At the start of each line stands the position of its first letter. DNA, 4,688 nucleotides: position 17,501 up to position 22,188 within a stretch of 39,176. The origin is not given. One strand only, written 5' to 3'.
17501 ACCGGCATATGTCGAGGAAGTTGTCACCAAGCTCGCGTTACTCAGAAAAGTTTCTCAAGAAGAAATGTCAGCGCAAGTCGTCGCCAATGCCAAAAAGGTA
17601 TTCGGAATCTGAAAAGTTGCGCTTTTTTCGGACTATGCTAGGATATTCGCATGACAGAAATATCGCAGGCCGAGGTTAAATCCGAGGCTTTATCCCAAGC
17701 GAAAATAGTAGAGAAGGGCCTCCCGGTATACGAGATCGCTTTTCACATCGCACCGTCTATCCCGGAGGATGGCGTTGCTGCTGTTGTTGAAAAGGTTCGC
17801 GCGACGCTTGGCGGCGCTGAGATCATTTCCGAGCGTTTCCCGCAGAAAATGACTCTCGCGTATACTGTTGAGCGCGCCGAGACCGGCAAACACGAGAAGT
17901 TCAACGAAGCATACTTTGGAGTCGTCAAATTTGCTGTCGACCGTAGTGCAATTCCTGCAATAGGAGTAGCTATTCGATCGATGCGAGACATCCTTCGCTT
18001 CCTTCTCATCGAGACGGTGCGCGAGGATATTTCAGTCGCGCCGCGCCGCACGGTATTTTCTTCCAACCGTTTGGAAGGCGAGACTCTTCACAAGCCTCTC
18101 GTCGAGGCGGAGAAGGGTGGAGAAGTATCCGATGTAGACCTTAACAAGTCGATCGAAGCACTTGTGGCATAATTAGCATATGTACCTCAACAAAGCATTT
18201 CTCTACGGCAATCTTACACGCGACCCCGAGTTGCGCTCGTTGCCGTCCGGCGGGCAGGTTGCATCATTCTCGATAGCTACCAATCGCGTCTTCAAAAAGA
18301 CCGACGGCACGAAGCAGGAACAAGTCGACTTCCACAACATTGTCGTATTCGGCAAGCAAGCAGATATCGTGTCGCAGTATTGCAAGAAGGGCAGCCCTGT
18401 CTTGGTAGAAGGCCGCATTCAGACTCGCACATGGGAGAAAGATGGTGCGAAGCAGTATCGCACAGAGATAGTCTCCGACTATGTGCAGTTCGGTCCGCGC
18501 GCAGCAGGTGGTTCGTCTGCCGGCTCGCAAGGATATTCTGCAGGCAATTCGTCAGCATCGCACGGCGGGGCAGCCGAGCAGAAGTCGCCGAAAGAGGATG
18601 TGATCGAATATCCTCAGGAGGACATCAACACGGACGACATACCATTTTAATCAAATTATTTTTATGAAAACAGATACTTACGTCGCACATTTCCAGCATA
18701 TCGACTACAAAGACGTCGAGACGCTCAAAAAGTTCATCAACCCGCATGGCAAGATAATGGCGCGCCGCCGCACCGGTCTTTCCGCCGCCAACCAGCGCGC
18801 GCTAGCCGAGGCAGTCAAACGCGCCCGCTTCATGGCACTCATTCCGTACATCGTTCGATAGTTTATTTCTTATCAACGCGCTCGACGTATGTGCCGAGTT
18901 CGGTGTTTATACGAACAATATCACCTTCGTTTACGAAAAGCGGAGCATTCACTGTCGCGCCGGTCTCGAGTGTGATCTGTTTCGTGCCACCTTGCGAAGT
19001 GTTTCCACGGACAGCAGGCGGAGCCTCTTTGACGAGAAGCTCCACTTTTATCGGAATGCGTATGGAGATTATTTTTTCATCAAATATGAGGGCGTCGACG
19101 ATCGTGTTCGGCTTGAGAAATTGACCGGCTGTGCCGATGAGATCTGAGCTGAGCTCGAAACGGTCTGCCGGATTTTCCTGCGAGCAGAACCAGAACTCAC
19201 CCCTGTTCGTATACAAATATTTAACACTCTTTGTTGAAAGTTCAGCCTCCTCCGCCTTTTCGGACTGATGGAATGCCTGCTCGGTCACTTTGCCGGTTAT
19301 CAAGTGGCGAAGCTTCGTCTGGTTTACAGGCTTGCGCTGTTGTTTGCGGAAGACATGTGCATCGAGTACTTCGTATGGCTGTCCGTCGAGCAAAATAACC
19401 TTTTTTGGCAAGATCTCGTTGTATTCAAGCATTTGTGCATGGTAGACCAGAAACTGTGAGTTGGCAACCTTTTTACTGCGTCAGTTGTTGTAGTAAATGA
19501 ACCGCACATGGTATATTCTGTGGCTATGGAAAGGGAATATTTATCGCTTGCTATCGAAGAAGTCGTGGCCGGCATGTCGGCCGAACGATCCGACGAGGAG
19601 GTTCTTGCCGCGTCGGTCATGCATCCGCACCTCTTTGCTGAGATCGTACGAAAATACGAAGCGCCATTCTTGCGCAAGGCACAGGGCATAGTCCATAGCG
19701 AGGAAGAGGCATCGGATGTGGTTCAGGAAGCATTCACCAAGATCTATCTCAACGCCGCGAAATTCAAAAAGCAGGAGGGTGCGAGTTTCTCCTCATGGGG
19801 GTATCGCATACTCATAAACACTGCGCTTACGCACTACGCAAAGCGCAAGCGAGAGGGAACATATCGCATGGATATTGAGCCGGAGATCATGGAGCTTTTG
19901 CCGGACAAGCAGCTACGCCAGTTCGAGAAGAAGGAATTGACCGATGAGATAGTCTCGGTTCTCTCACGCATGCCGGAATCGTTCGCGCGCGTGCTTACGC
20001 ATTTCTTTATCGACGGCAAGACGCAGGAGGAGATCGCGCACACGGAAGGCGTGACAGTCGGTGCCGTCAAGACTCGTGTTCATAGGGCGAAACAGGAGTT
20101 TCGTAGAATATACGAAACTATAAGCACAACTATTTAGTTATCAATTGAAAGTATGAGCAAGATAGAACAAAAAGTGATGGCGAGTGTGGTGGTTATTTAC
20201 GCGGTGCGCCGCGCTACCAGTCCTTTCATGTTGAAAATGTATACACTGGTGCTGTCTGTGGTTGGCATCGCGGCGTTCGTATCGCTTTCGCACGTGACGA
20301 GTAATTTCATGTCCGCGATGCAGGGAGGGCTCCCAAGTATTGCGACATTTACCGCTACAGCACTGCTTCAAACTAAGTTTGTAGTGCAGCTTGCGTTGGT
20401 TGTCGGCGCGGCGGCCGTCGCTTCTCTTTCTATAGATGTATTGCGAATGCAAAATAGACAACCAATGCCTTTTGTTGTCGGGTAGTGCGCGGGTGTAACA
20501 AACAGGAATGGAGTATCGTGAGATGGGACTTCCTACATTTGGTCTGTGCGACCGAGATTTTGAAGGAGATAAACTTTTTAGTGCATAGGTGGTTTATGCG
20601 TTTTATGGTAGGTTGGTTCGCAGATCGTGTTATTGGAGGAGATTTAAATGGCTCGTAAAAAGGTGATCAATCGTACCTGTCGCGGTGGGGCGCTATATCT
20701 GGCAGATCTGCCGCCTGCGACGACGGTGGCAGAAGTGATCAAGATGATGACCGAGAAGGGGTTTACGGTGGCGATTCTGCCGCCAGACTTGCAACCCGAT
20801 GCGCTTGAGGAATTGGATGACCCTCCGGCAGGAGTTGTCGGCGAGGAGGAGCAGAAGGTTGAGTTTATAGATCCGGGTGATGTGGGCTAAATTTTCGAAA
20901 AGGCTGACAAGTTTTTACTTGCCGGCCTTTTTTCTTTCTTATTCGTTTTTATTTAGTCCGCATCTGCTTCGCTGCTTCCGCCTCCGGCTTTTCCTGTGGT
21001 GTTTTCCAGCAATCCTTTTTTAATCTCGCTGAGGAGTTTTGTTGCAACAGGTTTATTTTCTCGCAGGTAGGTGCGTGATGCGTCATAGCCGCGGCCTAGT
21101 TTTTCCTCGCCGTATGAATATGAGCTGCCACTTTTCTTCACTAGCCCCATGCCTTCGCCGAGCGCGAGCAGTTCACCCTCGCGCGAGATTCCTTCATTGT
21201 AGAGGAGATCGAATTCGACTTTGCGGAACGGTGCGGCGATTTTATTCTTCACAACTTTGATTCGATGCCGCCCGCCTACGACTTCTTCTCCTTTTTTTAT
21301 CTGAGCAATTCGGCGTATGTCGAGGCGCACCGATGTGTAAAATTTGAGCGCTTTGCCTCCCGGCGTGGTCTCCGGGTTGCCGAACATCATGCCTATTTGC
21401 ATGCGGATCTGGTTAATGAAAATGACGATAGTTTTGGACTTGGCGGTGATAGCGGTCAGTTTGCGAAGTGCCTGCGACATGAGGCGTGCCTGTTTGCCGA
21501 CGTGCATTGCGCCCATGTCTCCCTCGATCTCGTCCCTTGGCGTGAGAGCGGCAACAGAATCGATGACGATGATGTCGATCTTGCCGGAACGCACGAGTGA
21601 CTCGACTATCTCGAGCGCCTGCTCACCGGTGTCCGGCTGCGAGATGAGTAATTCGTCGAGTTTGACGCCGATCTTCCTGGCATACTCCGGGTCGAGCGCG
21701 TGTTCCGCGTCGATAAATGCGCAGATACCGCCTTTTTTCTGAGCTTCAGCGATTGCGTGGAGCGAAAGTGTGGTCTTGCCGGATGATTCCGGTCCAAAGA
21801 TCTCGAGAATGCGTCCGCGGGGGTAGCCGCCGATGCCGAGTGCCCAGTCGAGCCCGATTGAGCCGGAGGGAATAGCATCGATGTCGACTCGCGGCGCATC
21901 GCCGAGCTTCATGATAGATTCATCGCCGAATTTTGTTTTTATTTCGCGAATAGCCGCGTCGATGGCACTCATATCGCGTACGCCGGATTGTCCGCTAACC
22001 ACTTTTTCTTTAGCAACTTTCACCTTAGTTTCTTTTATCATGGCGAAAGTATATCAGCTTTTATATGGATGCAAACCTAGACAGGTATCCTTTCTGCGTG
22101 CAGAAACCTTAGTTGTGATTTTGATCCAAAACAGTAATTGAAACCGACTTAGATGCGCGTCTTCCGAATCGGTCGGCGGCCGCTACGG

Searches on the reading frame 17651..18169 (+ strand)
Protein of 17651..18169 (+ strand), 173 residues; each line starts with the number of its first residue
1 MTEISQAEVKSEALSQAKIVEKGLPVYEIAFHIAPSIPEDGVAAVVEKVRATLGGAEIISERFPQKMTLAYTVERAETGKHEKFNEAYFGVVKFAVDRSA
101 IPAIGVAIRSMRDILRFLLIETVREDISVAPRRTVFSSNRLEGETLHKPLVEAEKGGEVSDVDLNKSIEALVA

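Call 54: search_protein_families(library=pfam, proteins=[window:17651-18169:+], max_evalue=0.001)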
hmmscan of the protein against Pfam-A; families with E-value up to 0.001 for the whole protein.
window:17651-18169:+ (173 aa): 1 family
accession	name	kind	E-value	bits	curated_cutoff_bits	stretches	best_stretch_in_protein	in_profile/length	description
PF01250.22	Ribosomal_S6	-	8.4e-08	32.7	27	1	27-120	2-89/90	Ribosomal protein S6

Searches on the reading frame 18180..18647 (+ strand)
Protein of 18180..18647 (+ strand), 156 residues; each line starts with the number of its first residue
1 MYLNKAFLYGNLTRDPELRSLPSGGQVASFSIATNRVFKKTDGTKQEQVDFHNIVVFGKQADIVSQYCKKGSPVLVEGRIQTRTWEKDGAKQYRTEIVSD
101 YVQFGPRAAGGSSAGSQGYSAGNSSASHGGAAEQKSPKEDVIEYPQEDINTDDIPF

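Call 54: search_protein_families(library=pfam, proteins=[window:18180-18647:+], max_evalue=0.001)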
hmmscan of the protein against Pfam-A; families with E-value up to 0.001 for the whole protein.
window:18180-18647:+ (156 aa): 1 family
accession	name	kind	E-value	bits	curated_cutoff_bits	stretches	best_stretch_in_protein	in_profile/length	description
PF00436.31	SSB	-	1.4e-36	125.1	26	1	3-104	1-103/104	Single-strand binding protein family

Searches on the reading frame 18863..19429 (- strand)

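Call 54: search_protein_families(library=pfam, proteins=[window:18863-19429:-], max_evalue=0.001)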
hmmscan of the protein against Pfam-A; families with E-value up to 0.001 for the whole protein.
window:18863-19429:- (188 aa): 3 families
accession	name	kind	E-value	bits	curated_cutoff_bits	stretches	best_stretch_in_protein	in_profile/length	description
PF09285.17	Elong-fact-P_C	-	2.6e-22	78.7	25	1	129-184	1-56/56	Elongation factor P, C-terminal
PF08207.18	EFP_N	-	2.1e-09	37.7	23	1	4-58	3-57/58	Elongation factor P (EF-P) KOW-like domain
PF01132.26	EFP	-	2.7e-06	27.7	27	1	67-121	1-54/54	Elongation factor P (EF-P) OB domain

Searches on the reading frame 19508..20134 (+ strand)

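Call 54: search_protein_families(library=pfam, proteins=[window:19508-20134:+], max_evalue=0.001)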
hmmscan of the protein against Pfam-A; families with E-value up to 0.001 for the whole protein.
window:19508-20134:+ (209 aa): 4 families
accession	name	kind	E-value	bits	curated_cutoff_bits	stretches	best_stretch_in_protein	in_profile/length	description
PF04542.20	Sigma70_r2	-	6.9e-14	51.8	24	1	47-115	2-70/71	Sigma-70 region 2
PF08281.18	Sigma70_r4_2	-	4.3e-10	39.5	25.7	1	147-196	3-52/54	Sigma-70, region 4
PF04545.22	Sigma70_r4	-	1.8e-06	27.8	24.1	1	151-195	1-45/50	Sigma-70, region 4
PF07638.17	Sigma70_ECF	-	0.00078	19.8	21.1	0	34-199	18-180/185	ECF sigma factor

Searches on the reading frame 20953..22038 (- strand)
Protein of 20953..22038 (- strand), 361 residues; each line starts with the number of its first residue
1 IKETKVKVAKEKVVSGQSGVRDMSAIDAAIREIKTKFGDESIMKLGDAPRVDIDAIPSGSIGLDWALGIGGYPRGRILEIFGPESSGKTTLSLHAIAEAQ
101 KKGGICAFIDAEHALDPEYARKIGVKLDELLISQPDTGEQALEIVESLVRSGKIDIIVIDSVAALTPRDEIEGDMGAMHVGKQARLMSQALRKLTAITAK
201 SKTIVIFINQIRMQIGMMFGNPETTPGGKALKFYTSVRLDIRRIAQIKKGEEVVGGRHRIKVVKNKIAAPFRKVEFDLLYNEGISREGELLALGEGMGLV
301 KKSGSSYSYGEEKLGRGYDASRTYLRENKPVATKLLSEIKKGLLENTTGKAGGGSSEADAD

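Call 54: search_protein_families(library=pfam, proteins=[window:20953-22038:-], max_evalue=0.001)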
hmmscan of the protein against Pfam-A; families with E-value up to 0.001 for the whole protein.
window:20953-22038:- (361 aa): 5 families
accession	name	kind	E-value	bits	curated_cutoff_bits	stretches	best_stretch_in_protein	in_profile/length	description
PF00154.27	RecA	-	7.5e-137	455.4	27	1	25-285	2-262/262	recA bacterial DNA recombination protein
PF21096.2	RecA_C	-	2e-13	50.7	27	1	288-341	1-54/57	RecA C-terminal domain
PF08423.17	Rad51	-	2.5e-09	37.2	22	1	53-243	5-211/244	Rad51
PF06745.19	ATPase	-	6.7e-07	29.3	26.6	1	57-114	2-59/231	KaiC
PF01637.24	ATPase_2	-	4.5e-05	23.8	33.2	1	77-209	22-117/225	ATPase domain predominantly from Archaea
